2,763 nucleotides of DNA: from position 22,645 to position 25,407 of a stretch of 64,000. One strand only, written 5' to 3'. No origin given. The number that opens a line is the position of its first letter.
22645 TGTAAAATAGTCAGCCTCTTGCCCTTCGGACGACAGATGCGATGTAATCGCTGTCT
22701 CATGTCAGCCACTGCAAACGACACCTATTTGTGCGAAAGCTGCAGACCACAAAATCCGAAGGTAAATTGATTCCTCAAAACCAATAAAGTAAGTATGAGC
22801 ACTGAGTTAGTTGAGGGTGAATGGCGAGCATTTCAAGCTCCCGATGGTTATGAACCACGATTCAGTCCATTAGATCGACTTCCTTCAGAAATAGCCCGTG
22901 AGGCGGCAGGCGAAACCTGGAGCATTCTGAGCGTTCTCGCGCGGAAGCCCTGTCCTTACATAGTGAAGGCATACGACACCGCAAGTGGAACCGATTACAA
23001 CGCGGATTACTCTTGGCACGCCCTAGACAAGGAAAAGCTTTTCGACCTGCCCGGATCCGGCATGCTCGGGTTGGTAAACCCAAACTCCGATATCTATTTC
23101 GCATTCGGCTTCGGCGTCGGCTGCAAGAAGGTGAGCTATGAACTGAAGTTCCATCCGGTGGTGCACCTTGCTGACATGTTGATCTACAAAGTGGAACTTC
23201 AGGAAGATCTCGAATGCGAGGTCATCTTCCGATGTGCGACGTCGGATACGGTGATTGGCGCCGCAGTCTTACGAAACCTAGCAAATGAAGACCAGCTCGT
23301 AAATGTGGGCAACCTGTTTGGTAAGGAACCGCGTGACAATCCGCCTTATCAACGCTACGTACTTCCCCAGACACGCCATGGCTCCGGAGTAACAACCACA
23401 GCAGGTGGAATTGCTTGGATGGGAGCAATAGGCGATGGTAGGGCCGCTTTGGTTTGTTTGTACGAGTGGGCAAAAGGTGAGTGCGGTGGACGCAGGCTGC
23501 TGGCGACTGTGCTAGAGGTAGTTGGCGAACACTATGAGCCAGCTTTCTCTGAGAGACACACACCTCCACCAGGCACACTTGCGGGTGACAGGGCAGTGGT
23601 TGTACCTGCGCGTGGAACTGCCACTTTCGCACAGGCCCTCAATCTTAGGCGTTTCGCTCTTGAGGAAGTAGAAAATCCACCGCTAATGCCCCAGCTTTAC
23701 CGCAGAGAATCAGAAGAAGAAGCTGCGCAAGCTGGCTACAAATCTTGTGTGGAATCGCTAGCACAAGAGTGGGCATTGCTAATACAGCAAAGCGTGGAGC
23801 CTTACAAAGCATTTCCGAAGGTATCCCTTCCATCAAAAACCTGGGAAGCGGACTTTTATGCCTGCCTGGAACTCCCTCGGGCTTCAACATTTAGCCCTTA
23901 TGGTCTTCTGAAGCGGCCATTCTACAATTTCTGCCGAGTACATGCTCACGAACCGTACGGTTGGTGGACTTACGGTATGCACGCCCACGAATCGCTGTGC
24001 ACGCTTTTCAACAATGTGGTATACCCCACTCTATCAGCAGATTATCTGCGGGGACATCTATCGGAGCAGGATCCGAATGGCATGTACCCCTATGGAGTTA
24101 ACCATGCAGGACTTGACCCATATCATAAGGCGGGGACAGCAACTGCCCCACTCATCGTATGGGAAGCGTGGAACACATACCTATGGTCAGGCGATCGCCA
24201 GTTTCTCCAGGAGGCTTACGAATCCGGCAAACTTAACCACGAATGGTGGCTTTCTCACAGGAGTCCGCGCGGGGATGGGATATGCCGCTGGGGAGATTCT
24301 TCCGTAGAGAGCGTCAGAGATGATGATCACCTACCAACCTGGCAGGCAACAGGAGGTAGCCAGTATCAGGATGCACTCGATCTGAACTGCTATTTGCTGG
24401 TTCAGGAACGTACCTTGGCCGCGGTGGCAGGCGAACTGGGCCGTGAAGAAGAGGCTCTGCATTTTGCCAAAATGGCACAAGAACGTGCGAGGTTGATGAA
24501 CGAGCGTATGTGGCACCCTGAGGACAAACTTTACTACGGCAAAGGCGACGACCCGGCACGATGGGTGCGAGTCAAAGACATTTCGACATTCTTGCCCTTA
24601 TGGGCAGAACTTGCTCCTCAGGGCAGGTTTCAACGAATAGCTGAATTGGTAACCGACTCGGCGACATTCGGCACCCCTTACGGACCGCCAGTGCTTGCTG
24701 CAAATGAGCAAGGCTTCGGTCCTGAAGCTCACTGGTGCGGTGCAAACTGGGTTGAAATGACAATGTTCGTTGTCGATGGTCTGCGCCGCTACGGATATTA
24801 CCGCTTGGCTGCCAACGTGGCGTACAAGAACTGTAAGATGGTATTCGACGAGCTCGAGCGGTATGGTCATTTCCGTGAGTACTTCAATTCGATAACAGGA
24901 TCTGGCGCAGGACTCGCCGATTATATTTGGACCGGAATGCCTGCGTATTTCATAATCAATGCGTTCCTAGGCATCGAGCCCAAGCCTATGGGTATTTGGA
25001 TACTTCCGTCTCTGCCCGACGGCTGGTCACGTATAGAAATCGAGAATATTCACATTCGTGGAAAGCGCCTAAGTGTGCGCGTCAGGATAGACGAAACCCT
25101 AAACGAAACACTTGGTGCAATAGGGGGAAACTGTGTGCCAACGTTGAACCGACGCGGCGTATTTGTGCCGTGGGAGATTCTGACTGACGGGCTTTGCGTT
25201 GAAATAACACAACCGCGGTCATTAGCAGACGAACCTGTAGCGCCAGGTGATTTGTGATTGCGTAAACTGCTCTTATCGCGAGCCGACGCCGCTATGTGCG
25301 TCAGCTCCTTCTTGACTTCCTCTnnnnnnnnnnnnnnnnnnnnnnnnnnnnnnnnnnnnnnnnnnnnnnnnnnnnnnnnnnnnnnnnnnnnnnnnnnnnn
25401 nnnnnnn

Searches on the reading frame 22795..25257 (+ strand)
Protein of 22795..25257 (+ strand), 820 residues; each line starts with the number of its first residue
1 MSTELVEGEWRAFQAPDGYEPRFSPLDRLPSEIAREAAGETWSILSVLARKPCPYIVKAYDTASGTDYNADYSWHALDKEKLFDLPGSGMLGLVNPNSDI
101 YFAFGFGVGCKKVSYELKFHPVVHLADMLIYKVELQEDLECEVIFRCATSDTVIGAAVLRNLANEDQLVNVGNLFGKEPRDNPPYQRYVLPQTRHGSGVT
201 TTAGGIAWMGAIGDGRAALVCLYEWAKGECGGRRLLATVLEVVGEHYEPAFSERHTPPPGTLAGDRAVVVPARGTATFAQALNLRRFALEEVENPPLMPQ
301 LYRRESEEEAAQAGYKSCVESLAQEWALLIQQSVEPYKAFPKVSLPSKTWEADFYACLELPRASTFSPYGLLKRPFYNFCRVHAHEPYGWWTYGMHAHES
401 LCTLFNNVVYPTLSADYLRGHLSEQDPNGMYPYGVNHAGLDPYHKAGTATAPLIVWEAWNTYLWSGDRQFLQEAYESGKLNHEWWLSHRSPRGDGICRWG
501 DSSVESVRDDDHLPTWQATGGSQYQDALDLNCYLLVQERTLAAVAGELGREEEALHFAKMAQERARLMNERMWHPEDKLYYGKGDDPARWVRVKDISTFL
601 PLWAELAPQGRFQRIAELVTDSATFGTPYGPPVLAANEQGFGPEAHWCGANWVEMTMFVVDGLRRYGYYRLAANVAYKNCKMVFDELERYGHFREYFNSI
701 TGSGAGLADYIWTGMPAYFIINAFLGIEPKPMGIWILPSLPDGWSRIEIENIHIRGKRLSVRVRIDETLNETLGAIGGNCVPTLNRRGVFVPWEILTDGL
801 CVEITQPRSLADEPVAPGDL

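Call 92: search_protein_families(library=pfam, proteins=[window:22795-25257:+], max_evalue=0.00001)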
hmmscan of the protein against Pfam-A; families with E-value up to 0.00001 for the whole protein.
window:22795-25257:+ (820 aa): 4 families
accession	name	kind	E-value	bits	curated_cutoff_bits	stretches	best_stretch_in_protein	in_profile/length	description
PF22422.2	MGH1-like_GH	-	2e-40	139.9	27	1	413-713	23-356/356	Mannosylglycerate hydrolase MGH1-like glycoside hydrolase domain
PF01204.24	Trehalase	-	2e-14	53.8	21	1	527-700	306-479/512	Trehalase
PF17389.8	Bac_rhamnosid6H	-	7.1e-11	42.4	24.5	1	412-611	63-241/339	Bacterial alpha-L-rhamnosidase 6 hairpin glycosidase domain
PF03200.22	Glyco_hydro_63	-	8.2e-07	28.6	22.4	0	590-710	342-479/492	Glycosyl hydrolase family 63 C-terminal domain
